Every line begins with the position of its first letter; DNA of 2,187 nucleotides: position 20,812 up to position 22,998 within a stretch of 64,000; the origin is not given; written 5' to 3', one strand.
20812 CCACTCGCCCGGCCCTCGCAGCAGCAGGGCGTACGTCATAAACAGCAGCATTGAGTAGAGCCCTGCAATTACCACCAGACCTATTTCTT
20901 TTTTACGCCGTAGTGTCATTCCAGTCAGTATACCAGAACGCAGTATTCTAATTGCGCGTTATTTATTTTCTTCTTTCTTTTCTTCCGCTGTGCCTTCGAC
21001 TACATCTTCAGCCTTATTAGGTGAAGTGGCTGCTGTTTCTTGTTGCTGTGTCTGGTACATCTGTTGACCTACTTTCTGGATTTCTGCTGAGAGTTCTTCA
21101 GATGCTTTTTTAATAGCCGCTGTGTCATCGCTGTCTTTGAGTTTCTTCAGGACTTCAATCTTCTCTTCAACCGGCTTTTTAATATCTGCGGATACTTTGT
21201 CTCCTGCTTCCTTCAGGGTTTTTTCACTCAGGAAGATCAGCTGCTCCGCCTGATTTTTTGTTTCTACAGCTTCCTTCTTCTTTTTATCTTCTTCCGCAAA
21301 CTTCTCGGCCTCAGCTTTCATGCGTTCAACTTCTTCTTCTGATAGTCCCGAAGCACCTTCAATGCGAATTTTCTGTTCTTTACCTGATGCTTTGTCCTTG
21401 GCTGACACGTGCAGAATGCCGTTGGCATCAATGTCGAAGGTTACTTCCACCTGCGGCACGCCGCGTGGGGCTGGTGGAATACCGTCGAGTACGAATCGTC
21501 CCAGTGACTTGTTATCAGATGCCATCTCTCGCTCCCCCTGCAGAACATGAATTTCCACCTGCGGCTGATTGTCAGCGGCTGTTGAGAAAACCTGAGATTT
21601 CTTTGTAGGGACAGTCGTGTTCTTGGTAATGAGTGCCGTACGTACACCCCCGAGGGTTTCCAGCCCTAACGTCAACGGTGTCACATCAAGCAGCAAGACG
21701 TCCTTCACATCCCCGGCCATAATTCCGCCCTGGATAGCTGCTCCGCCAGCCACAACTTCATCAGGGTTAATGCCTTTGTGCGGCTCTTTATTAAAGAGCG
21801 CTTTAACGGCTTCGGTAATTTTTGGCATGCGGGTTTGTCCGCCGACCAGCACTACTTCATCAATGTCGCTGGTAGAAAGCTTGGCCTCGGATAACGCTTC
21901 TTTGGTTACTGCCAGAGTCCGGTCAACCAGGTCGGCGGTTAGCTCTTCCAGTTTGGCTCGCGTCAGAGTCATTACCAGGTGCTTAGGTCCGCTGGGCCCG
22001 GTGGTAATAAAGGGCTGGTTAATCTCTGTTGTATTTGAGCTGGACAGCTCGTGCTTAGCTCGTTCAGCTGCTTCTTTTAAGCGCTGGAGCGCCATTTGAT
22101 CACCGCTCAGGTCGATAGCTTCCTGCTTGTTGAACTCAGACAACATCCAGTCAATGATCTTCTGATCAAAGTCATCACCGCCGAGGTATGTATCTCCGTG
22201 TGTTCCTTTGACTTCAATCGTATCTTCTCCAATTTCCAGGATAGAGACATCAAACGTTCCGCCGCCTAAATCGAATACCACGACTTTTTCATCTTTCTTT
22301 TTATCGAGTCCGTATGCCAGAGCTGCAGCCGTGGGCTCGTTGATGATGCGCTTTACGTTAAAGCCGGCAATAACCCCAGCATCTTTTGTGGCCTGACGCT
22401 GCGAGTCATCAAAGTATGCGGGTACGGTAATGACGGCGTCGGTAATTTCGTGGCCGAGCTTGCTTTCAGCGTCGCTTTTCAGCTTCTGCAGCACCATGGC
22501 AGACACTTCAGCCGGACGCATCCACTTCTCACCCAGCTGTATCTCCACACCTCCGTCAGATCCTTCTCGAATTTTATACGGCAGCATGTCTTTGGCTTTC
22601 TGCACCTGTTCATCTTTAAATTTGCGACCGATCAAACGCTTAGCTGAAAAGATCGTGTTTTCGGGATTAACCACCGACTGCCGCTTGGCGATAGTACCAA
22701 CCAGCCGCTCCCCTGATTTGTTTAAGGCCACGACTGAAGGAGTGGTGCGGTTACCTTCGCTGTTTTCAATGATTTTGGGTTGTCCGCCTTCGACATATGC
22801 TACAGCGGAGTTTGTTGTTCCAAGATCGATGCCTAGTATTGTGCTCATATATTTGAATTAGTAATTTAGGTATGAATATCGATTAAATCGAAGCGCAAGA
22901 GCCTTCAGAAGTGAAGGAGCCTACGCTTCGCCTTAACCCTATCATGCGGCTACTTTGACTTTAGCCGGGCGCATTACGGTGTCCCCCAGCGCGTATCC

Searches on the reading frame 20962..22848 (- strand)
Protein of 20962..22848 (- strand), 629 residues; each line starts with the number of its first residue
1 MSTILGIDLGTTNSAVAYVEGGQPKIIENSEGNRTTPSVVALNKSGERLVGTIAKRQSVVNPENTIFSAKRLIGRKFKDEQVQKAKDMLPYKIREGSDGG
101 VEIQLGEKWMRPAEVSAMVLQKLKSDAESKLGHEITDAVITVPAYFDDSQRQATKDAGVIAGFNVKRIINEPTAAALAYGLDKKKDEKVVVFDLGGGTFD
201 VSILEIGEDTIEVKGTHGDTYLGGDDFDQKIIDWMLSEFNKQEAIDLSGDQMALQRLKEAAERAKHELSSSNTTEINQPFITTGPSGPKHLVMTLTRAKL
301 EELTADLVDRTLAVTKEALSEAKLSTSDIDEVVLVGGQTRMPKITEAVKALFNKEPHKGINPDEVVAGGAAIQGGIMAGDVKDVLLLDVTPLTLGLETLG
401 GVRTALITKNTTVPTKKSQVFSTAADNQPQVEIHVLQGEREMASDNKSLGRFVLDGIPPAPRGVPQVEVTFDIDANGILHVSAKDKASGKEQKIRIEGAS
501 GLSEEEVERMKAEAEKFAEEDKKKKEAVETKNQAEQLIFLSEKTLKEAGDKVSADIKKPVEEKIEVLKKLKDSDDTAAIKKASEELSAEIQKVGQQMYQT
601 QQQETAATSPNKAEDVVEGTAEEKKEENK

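Call 70: list_cluster_members(proteins=[window:20962-22848:-, window:11258-13060:-, window:18847-19920:-, window:15329-16153:-, window:17334-17546:+, window:17704-17994:+, window:14258-14956:-, window:13662-14042:-, window:18143-18787:+])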
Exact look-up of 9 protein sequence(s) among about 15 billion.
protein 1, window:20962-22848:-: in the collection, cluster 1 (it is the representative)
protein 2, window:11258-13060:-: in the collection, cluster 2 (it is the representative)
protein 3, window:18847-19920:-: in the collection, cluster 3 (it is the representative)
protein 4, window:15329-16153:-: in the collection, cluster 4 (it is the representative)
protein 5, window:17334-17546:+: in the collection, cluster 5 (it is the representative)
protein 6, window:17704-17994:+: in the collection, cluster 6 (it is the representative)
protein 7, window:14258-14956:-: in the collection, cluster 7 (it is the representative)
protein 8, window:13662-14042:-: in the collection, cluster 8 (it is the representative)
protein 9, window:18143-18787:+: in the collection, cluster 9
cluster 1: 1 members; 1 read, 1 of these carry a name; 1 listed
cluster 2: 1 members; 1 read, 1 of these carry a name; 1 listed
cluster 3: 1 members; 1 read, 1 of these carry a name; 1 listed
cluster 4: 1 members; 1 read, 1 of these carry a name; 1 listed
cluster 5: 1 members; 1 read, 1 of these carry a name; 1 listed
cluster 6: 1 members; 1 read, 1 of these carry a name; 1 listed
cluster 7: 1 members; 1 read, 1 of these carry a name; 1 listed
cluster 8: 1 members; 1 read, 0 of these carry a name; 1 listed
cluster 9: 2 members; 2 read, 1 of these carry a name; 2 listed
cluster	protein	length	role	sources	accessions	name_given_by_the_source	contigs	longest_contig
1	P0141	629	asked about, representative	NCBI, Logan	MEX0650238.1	MAG: molecular chaperone DnaK [Candidatus Andersenbacteria bacterium]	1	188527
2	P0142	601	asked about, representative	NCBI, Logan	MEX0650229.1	MAG: aspartate--tRNA ligase [Candidatus Andersenbacteria bacterium]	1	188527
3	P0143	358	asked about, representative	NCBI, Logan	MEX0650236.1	MAG: molecular chaperone DnaJ [Candidatus Andersenbacteria bacterium]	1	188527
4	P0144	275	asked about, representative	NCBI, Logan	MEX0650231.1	MAG: winged helix-turn-helix domain-containing protein [Candidatus Andersenbacteria ...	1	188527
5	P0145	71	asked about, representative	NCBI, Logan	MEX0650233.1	MAG: hypothetical protein WD200_04475 [Candidatus Andersenbacteria bacterium]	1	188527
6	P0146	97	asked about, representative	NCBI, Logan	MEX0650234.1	MAG: hypothetical protein WD200_04480 [Candidatus Andersenbacteria bacterium]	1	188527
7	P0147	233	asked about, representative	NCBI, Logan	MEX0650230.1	MAG: hypothetical protein WD200_04455 [Candidatus Andersenbacteria bacterium]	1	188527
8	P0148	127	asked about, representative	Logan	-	-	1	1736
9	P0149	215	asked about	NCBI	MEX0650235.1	MAG: hypothetical protein WD200_04485 [Candidatus Andersenbacteria bacterium]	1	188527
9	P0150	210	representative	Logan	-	-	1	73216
